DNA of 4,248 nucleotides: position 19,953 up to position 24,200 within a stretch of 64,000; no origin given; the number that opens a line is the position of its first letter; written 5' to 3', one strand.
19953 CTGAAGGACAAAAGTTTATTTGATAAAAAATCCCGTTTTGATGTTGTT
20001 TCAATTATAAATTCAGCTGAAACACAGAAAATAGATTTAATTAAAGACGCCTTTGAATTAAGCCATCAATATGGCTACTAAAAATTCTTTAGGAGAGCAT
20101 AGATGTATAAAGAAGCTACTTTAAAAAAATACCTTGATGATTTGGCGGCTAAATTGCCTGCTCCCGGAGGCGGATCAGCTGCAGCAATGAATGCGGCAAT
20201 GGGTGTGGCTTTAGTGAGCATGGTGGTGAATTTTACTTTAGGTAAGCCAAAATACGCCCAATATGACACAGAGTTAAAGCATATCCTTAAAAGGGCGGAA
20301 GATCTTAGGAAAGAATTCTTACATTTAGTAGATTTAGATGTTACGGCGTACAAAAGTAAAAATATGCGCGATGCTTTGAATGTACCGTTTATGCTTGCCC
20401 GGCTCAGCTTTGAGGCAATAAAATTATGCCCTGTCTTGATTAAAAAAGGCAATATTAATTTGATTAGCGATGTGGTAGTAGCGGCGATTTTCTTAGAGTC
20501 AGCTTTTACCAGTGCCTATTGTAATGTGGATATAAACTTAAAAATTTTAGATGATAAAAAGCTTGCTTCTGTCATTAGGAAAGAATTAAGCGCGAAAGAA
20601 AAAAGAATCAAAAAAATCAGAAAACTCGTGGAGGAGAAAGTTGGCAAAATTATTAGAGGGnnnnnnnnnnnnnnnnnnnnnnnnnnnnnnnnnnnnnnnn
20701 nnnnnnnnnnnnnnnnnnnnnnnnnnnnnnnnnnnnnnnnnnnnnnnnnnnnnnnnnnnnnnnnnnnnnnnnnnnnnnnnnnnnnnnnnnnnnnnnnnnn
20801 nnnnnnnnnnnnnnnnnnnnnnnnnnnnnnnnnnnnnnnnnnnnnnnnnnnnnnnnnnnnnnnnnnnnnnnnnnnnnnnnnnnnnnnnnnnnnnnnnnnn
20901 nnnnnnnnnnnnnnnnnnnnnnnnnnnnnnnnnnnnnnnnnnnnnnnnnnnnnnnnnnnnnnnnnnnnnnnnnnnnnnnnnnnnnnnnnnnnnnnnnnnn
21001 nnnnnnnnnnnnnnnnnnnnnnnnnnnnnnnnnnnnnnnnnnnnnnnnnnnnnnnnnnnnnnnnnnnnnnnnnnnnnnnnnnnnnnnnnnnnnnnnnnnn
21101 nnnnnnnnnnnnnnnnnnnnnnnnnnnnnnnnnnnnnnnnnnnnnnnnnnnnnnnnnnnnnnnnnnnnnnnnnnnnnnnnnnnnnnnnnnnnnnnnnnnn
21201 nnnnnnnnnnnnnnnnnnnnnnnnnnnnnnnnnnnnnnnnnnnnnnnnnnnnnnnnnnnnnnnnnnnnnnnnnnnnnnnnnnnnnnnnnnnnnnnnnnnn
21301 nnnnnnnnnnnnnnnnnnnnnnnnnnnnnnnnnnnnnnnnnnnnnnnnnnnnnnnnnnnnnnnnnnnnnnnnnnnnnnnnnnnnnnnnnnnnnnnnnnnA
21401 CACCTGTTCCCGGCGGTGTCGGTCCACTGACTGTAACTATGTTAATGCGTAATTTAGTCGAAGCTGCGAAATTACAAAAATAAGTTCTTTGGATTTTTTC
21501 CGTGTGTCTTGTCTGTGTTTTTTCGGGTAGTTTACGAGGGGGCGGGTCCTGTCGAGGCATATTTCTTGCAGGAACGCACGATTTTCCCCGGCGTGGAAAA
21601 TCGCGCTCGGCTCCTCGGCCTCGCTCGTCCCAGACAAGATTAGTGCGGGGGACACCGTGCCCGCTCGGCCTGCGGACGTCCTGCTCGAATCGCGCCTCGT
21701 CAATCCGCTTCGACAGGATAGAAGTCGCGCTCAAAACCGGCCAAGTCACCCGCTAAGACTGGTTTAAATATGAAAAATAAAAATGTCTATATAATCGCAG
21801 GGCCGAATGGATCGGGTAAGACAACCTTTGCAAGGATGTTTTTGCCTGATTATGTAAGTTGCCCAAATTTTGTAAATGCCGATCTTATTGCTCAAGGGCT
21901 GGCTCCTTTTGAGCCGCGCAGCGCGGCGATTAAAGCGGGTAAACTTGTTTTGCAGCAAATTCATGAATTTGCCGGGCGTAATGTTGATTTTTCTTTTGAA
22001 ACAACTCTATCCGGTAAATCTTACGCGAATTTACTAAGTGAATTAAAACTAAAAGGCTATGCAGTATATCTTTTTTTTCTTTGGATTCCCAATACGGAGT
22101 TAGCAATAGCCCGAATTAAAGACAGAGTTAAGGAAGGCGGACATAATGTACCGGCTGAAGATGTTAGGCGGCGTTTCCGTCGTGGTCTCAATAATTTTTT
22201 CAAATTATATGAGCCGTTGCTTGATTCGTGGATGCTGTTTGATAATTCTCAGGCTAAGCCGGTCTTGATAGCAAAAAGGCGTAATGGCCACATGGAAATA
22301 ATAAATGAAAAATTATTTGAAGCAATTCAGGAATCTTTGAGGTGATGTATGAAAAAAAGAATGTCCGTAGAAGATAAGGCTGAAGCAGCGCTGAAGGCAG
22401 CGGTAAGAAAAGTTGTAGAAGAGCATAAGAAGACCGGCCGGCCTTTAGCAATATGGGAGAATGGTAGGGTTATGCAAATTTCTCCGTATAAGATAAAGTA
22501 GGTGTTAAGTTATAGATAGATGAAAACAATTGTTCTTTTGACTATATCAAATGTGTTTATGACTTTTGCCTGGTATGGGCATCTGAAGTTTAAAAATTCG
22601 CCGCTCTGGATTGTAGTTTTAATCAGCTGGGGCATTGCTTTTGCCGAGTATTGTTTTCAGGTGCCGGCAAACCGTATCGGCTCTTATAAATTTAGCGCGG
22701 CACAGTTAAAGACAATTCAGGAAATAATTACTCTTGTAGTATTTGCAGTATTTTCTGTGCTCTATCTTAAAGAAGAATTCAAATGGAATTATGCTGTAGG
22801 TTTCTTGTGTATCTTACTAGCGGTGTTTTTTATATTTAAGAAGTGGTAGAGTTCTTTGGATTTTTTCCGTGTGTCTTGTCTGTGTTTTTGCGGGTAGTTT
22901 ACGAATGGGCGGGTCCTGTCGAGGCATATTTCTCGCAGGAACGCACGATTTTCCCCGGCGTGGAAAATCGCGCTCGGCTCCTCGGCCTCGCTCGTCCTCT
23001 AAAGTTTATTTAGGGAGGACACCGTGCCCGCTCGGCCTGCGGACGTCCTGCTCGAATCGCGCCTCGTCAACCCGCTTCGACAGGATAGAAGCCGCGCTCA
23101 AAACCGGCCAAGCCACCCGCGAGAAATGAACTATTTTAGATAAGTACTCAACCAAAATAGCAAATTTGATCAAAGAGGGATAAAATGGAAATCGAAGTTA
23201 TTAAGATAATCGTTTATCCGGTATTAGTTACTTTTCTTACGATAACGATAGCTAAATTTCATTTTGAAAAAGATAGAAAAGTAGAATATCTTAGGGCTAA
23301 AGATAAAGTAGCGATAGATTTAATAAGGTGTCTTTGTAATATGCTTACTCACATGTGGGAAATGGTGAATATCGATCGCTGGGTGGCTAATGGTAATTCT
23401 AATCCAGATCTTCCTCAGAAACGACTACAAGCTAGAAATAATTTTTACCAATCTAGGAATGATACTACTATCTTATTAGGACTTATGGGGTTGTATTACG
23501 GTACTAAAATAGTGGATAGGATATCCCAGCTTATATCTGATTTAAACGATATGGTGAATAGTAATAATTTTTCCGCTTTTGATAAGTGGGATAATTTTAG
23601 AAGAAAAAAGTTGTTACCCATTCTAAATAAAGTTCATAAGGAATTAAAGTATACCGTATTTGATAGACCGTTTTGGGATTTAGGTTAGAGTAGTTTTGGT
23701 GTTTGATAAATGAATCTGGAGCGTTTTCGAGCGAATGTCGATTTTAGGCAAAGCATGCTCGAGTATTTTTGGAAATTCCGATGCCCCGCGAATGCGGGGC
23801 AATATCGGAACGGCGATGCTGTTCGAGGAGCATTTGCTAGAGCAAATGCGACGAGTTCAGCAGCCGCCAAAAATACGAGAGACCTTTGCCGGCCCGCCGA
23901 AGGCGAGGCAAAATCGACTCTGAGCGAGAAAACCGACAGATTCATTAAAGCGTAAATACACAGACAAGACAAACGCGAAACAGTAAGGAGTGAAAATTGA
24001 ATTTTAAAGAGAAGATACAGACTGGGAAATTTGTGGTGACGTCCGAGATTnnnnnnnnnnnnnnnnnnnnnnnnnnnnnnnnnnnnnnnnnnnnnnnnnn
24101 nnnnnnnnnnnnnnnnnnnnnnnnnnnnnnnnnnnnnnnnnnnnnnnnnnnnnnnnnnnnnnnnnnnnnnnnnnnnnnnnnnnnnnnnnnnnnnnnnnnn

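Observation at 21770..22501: Zeta-toxin-like P-loop kinase followed 4 nt later by an unannotated 50-aa basic protein. Candidate reverse-order toxin-antitoxin or defence pair.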

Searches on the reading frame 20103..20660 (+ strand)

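Call 113: search_protein_families(library=pfam, proteins=[window:20103-20660:+], max_evalue=0.00001)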
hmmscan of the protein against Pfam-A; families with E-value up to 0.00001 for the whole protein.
window:20103-20660:+ (186 aa): 1 family
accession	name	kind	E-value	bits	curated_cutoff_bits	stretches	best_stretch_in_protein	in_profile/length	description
PF04961.17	FTCD_C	-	6.4e-48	163.3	24.5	2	6-84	1-79/182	Formiminotransferase-cyclodeaminase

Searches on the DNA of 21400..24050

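Call 23: search_rna_families(source=window, start=21400, end=24050, threshold=evalue, max_evalue=1, show_alignments=2)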
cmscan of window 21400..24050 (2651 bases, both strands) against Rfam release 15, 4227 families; matches with E-value up to 1: 1.
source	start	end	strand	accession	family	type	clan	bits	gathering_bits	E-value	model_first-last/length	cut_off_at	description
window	23206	23301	+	RF01463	rli27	Gene; sRNA;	-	32.8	55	0.6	1-99/99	no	Listeria sRNA rli27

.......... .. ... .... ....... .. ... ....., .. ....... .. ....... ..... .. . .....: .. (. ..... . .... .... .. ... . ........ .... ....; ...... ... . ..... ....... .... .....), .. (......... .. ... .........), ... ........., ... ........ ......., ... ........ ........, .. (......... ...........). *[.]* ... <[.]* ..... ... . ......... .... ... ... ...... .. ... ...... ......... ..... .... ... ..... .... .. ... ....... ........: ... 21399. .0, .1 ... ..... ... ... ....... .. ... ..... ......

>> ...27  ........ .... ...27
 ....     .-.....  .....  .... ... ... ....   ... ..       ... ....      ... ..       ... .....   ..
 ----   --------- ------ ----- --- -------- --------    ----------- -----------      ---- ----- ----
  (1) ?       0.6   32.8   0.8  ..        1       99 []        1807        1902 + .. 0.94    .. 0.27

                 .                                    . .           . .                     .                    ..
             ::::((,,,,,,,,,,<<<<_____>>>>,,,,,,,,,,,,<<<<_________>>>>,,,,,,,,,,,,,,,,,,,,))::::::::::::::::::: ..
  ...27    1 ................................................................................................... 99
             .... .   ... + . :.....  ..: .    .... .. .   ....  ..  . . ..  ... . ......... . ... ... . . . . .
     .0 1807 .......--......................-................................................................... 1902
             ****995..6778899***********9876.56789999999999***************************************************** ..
